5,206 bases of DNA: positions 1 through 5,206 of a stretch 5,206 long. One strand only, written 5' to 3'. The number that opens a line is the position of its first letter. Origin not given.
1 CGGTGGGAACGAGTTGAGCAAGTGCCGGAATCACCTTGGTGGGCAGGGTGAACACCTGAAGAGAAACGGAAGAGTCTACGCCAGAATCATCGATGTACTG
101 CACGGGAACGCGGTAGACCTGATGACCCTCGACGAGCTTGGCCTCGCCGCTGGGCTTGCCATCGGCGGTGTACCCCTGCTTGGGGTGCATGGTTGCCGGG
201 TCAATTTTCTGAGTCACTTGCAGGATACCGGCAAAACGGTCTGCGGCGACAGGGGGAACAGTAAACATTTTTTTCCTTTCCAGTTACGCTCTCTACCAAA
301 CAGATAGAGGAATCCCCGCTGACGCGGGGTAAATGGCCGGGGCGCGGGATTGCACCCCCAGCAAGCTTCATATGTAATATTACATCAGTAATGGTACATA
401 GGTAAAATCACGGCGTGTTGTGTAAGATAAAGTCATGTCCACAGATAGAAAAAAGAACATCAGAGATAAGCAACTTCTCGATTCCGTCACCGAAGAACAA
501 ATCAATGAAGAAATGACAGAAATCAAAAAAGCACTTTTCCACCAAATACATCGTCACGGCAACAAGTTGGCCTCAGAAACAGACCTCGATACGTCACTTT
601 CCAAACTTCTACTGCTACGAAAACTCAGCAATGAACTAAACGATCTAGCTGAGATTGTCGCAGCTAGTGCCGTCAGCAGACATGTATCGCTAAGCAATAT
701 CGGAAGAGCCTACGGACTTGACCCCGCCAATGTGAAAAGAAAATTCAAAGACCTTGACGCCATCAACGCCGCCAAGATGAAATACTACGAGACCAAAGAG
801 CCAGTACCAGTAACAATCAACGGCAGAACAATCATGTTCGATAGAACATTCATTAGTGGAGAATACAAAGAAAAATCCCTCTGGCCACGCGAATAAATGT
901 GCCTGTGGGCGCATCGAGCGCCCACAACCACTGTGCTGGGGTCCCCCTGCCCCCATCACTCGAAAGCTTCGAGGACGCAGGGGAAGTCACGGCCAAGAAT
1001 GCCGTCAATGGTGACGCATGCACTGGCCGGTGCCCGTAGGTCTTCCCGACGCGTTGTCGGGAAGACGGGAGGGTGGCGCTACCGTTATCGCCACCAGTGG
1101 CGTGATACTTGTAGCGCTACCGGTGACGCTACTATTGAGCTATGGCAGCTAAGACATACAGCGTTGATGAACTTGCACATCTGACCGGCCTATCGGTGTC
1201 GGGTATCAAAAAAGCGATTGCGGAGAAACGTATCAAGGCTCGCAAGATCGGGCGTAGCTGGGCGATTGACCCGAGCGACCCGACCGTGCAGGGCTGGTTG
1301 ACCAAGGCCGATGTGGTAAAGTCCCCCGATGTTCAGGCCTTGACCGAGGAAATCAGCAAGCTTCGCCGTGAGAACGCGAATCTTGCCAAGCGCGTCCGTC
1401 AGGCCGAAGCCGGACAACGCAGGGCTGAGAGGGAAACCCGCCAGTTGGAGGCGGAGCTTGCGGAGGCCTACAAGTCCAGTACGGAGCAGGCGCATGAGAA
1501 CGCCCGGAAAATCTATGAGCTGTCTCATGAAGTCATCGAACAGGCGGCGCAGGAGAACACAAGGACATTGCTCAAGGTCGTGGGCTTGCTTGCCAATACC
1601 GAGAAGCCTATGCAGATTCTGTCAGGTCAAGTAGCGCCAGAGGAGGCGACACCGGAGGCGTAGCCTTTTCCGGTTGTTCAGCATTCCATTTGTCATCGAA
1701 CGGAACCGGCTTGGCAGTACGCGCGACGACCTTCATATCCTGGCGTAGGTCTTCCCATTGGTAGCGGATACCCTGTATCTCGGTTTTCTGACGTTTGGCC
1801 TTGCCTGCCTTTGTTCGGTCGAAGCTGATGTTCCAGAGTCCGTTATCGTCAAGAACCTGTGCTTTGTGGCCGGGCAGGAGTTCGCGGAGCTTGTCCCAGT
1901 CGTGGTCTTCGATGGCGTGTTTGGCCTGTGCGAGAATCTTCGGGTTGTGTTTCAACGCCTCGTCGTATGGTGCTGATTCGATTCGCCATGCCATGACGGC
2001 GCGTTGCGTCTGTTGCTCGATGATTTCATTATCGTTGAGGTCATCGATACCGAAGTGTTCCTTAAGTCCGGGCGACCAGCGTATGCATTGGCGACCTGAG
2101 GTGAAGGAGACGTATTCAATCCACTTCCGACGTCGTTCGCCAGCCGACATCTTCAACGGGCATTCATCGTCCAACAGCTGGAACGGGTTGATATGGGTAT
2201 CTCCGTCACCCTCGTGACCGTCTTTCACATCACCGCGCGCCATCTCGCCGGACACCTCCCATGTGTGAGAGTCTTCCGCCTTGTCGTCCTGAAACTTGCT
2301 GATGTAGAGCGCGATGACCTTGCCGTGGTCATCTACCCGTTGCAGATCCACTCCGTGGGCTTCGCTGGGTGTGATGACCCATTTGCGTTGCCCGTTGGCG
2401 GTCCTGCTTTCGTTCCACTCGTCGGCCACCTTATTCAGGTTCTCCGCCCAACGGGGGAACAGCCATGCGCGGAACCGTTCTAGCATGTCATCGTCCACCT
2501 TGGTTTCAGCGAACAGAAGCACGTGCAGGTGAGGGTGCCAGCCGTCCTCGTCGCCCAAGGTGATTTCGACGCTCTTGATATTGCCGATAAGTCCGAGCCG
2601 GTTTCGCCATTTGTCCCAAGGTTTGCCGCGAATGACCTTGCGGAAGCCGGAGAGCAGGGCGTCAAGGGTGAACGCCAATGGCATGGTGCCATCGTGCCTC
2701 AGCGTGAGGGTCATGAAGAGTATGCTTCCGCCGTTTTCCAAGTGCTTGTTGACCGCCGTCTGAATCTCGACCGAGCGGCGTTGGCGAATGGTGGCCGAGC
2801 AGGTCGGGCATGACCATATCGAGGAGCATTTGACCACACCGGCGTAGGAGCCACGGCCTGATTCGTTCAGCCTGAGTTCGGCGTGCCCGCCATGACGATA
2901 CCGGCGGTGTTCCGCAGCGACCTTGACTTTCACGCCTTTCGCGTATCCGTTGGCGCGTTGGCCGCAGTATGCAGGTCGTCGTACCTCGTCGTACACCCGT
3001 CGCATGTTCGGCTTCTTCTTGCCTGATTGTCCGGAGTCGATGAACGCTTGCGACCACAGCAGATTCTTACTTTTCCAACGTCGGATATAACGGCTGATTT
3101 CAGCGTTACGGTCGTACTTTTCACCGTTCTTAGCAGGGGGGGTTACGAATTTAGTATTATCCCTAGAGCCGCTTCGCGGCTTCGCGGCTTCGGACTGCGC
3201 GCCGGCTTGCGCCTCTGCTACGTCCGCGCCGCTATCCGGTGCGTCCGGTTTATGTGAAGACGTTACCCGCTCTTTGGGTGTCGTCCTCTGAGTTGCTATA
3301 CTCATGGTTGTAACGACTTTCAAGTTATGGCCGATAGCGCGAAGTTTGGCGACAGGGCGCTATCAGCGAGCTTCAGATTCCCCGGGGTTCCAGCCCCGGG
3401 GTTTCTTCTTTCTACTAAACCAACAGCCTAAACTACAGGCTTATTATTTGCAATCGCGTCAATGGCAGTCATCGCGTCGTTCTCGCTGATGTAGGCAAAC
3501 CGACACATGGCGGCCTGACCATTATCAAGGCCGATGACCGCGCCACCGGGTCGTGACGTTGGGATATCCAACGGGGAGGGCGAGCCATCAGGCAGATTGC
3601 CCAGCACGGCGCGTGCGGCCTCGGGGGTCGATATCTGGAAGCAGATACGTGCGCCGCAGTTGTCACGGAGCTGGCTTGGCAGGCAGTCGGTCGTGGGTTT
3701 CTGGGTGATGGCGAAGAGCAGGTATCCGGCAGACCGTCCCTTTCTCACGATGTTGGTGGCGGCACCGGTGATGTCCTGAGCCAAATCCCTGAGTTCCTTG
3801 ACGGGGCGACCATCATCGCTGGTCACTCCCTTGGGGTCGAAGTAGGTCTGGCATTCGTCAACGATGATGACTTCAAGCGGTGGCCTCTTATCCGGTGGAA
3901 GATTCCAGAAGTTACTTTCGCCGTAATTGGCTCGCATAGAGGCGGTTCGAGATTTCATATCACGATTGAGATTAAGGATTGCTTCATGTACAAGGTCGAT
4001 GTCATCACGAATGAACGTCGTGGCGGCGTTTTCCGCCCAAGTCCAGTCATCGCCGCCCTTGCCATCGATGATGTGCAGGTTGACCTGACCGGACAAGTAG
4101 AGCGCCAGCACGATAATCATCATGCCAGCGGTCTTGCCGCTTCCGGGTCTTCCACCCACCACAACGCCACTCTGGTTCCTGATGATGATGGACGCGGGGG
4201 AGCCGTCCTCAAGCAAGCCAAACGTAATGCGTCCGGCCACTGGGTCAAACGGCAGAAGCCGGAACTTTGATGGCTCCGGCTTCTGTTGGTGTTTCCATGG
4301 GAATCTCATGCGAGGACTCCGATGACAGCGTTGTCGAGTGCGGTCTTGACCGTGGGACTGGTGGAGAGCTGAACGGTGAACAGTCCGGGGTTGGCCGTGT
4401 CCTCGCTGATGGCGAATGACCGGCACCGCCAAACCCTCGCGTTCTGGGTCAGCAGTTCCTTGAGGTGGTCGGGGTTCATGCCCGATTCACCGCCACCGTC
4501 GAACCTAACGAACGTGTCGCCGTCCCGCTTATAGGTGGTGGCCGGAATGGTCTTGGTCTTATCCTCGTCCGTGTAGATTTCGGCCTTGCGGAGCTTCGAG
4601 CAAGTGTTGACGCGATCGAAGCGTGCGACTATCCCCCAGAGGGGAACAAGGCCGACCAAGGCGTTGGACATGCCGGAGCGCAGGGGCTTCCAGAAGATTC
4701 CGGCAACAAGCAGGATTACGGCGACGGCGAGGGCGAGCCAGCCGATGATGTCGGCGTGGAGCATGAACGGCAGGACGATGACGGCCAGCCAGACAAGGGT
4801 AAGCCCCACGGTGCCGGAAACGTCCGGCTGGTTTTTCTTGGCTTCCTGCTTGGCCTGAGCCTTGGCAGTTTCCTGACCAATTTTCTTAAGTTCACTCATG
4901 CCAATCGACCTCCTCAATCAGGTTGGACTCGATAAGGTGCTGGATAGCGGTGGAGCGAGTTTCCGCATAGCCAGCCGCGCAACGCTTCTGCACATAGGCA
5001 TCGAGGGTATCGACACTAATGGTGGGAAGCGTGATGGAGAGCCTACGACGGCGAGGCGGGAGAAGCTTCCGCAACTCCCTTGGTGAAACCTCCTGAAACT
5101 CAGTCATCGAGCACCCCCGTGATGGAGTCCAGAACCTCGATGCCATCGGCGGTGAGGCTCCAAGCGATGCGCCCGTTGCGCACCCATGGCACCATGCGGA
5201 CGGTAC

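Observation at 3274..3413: Candidate antisense countertranscript (ctRNA) over the rep start and leader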

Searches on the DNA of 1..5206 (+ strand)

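Call 3: search_dna_similar(query=window:1-5206:+, collection=plasmids, mode=near, max_rows=30)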
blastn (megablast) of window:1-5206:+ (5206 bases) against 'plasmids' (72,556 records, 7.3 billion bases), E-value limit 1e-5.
Records with a match: 4; places in all: 4; records where one place covers at least 80% of the query: 0.
Best place of each record, by identity: >=99% 1; 90-95% 3.
By first word of the organism name: Bifidobacterium 4.
By predicted mobility (MOB-suite, as given by PLSDB): non-mobilizable 4.
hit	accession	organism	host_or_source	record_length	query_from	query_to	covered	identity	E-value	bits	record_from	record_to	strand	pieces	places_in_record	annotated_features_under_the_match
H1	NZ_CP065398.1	Bifidobacterium longum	cell culture,feces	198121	2106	4985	2%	94.0%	6e-7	128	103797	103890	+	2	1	none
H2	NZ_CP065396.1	Bifidobacterium longum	cell culture,feces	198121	2106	4985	2%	94.0%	6e-7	128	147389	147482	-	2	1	none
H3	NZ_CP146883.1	Bifidobacterium longum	-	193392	312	366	1%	91.2%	1e-9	75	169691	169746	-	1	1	none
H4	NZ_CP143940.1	Bifidobacterium longum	Homo sapiens,cell culture,human fecal ...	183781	105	137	1%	100.0%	8e-6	62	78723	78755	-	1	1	none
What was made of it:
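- Tried and rejected: Megablast of the whole window against PLSDB gave only fragments (call 3).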

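Call 5: search_rna_families(source=window, threshold=evalue, max_evalue=10, show_alignments=3)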
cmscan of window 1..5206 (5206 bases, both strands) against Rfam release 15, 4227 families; matches with E-value up to 10: 0.
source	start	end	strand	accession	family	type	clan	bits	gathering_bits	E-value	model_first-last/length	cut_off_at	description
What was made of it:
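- Closest known: ctRNA of Corynebacterium glutamicum plasmid pGA1. Different: No sequence or structure similarity: no Rfam family hits the window at E <= 10 (call 5).
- Closest known: CopA/CopT of IncFII plasmids R1/R100. Different: The CopA model does not match (call 5), so the resemblance is convergent or reflects a general design rule, not homology.
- No Rfam countertranscript family matches (call 5).
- Tried and rejected: No hit at E <= 10 (call 5).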

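Call 79: build_rna_model(alignment_id=A4)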
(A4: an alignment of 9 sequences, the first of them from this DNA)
Model R1 built from alignment A4 (9 sequences, 121 columns); structure: RNAalifold consensus.
model positions 108; base pairs 29; branch points 2; effective number of sequences 2.08; information 0.59 bits per position. Calibrated on 0.2 Mb of random sequence (short: E-values are rough).
structure used (alignment columns):
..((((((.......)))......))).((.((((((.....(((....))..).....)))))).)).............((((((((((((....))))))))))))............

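Call 81: search_with_rna_model(model_id=R1, sources=[L016, L018, L019, L021, L022, L023, L024, L025, L026, L027, L028, L029, L030, L031, L032, L033, L034, L035, L036, L037, L038, L039, L040, L041, L042, L043, L044, L045, L046, L047, L048, L049, L050, L051, L052, L053, L054, L055, L056, L057, L058, L059, L060, L061, L062, L063, L064, L065, L066, L067, L068, L069, L070, L096, L097, L098, L099, L100, L147, L148, L149, L150, L153, L154, L155, L156, L157, L158, L159, L160, L161, L162, L163, L164, L165, L166, L167, L168, L169, L170, L171, L172, L173, L174, L175, L176, L177, L178, L179, L180, L181, L182, L183, L184, L185, L186, L232, L151, L152, window], max_evalue=1, show_alignments=0)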
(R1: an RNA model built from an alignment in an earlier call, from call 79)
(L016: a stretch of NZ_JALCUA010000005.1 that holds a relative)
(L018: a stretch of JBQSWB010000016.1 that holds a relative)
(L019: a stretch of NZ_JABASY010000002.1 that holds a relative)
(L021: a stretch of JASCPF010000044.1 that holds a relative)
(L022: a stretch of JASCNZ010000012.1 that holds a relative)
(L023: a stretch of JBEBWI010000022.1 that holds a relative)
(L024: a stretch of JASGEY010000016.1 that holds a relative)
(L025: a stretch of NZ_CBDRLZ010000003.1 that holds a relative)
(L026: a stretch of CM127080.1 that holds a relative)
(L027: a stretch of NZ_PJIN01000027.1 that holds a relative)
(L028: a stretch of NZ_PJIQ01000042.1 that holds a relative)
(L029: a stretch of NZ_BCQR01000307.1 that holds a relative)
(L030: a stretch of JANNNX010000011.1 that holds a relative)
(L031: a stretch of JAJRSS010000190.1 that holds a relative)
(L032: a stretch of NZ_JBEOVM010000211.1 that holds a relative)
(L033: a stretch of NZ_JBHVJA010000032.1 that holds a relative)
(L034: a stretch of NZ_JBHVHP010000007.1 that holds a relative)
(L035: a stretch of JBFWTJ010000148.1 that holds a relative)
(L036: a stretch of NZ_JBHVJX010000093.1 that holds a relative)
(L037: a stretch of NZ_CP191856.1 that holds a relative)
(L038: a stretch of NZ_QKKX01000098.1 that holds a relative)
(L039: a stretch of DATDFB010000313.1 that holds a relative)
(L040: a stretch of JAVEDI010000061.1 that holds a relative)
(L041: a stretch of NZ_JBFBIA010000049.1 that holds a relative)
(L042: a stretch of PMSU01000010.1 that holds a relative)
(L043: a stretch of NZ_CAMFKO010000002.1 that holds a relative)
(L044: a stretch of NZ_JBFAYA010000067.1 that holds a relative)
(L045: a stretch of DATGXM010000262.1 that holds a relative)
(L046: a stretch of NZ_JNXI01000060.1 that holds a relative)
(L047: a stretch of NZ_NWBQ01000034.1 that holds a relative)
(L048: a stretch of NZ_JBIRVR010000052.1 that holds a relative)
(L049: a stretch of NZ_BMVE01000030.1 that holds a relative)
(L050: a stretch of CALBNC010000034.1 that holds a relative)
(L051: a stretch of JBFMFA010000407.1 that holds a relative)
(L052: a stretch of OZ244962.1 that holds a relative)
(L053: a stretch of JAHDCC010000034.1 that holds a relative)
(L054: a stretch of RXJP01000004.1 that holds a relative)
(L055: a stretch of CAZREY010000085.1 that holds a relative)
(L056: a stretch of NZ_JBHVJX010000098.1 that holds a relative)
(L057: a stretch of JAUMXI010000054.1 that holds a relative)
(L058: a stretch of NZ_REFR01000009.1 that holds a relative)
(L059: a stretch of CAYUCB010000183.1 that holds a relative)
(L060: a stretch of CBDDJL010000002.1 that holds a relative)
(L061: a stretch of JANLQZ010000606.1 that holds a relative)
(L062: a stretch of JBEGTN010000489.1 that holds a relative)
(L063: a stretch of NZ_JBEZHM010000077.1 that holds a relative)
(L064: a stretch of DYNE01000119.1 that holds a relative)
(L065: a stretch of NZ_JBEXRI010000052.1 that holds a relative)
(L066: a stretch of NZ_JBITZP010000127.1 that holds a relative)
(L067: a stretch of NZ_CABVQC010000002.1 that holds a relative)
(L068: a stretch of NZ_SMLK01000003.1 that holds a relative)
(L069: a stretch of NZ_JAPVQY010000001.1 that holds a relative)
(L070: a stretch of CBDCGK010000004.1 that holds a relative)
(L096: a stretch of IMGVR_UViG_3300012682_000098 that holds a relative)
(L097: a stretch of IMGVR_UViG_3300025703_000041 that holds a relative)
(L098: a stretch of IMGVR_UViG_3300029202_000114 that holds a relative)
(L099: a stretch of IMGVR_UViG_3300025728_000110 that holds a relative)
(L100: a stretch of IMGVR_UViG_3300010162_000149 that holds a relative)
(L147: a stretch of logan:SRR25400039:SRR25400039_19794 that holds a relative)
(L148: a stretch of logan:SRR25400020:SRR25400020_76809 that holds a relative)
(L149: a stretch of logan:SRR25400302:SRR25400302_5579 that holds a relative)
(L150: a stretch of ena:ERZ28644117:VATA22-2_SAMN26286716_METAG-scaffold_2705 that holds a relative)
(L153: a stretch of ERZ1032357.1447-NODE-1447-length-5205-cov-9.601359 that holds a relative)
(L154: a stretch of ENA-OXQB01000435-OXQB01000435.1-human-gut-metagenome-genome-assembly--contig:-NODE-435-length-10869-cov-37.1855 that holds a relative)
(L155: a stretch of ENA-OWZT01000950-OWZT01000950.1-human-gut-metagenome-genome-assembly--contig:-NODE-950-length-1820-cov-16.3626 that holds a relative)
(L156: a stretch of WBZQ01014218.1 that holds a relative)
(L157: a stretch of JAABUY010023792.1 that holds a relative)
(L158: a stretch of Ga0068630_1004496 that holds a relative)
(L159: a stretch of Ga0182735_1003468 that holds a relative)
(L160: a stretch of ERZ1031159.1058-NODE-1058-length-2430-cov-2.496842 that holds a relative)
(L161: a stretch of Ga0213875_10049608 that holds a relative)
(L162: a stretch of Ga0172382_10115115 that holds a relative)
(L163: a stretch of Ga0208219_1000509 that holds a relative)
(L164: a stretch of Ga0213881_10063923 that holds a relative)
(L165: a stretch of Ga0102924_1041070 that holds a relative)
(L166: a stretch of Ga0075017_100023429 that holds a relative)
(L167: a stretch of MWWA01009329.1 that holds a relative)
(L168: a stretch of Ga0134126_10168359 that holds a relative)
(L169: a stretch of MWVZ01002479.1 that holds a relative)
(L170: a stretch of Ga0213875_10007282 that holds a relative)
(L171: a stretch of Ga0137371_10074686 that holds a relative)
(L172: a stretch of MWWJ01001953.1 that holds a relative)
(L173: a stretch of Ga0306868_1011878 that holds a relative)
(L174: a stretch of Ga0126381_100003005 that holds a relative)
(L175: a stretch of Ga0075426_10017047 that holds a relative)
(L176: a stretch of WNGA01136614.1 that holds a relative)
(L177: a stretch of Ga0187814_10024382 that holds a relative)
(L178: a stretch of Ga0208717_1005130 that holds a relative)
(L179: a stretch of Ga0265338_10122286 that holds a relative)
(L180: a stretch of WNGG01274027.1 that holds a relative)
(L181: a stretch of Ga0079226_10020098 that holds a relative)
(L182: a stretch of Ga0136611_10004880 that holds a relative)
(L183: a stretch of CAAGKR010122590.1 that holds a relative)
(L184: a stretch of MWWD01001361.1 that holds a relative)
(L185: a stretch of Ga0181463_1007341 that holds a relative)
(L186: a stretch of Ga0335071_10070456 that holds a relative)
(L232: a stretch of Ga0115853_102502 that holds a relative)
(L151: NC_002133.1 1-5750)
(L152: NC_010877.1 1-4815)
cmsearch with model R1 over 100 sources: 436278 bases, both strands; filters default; matches with E-value up to 1: 19.
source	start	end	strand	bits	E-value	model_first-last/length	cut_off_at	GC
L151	3862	3969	+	109.1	5.3e-26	1-108/108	no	0.56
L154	1392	1497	-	104.2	1.1e-24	1-108/108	no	0.56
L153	1392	1497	-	96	1.5e-22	1-108/108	no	0.56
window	3309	3414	+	95.1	2.7e-22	1-108/108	no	0.55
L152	1995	2100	+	49.2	3.1e-10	1-108/108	no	0.55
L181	975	1071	-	22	0.0044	1-108/108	no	0.68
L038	5233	5324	-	19.8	0.016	1-108/108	no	0.67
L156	964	1067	-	19.1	0.025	1-108/108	no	0.59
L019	2301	2331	-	18.6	0.035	68-98/108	no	0.65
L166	1340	1446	-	16.8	0.1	1-108/108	no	0.57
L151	3933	3958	-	15.6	0.21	72-97/108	no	0.88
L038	5168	5275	+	15.6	0.21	1-108/108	no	0.69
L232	1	55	-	14.4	0.44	1-57/108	3'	0.55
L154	1404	1427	+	14.3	0.45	73-96/108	no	0.88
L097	4230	4349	-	14.1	0.52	1-108/108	no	0.51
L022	2415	2499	-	13.8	0.62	1-108/108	no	0.67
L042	3137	3207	-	13.6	0.72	1-108/108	no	0.58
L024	1916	2019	-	13.5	0.76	1-108/108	no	0.61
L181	979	1010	+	13.3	0.82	67-98/108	no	0.72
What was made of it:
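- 3309..3410 (+): Predicted countertranscript (ctRNA), about 100 nt; both ends inferred. Covariance model R1 matches 3309-3414 and the equivalent sites in pCIBb1, L153, L154 and pASV479 (call 81).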

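Call 82: search_with_rna_model(model_id=R1, sources=[L181, L156, L166, L038, L232], max_evalue=1, show_alignments=4)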
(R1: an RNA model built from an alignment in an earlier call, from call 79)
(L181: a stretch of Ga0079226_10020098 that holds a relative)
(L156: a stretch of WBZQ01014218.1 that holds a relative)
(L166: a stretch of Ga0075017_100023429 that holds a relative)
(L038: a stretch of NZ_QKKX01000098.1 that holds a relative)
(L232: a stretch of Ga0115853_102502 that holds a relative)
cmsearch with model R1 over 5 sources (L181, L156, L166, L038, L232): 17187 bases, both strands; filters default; matches with E-value up to 1: 7.
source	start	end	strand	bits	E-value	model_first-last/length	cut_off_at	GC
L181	975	1071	-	22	0.00017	1-108/108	no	0.68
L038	5233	5324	-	19.8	0.00064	1-108/108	no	0.67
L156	964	1067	-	19.1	0.00097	1-108/108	no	0.59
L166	1340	1446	-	16.8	0.0039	1-108/108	no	0.57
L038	5168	5275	+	15.6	0.0081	1-108/108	no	0.69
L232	1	55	-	14.4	0.017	1-57/108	3'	0.55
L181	979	1010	+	13.3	0.032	67-98/108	no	0.72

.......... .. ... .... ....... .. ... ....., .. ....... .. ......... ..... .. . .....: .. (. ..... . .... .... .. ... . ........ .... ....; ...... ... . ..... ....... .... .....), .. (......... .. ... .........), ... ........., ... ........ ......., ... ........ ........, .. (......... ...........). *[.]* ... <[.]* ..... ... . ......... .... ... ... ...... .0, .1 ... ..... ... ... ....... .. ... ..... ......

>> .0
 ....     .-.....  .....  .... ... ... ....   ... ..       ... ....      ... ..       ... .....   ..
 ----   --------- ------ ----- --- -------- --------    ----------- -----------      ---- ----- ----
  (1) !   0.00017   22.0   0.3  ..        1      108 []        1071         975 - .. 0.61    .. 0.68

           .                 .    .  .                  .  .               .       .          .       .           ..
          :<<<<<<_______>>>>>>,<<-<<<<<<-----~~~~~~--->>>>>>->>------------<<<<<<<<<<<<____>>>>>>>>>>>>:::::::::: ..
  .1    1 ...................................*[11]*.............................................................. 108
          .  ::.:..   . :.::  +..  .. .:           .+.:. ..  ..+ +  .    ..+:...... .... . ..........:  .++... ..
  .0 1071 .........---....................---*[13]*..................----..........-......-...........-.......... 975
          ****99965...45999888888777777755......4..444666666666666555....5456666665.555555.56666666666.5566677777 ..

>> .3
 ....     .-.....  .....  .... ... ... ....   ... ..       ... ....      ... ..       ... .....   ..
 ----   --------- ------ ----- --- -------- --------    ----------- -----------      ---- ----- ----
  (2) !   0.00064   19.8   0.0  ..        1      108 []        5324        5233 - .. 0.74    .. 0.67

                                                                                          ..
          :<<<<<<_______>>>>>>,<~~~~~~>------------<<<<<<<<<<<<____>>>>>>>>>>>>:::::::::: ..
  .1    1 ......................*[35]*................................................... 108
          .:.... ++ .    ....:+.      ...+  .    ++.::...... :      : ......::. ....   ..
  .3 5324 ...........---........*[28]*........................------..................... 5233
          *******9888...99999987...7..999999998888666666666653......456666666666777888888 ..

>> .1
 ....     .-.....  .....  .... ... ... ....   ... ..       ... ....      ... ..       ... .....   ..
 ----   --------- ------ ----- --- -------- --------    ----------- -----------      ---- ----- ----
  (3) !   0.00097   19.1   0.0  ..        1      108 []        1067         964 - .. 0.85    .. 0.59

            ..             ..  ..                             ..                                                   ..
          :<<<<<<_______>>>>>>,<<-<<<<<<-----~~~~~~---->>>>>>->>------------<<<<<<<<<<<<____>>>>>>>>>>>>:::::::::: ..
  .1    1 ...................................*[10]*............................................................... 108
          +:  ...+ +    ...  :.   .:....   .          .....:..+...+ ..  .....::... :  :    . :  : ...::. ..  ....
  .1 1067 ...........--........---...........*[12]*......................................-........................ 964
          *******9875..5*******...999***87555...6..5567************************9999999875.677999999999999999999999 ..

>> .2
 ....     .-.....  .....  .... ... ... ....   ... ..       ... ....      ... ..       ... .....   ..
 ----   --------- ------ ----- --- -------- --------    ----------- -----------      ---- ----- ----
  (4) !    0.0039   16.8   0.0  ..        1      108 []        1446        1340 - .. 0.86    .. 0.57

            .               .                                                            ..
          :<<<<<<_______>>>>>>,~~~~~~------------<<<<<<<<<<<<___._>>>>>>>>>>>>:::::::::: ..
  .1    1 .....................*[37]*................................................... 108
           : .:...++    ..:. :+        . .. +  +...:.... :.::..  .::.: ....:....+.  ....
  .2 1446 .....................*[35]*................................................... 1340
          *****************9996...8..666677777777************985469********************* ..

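Call 96: search_dna_similar(query=window:3270-3420:+, collection=plasmids, mode=distant, max_evalue=0.01, max_rows=30)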
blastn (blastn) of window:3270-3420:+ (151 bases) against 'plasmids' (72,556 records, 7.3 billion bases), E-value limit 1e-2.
Records with a match: 2; places in all: 2; records where one place covers at least 80% of the query: 2.
Best place of each record, by identity: 60-80% 2.
By first word of the organism name: Bifidobacterium 2.
By predicted mobility (MOB-suite, as given by PLSDB): non-mobilizable 2.
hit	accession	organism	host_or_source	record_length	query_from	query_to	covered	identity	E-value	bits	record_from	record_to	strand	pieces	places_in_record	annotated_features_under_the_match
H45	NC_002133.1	Bifidobacterium breve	-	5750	12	132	80%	75.8%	2e-11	76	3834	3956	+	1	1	none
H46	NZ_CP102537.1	Bifidobacterium breve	Homo sapiens,Cell culture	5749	12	132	80%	75.8%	2e-11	76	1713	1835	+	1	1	protein rep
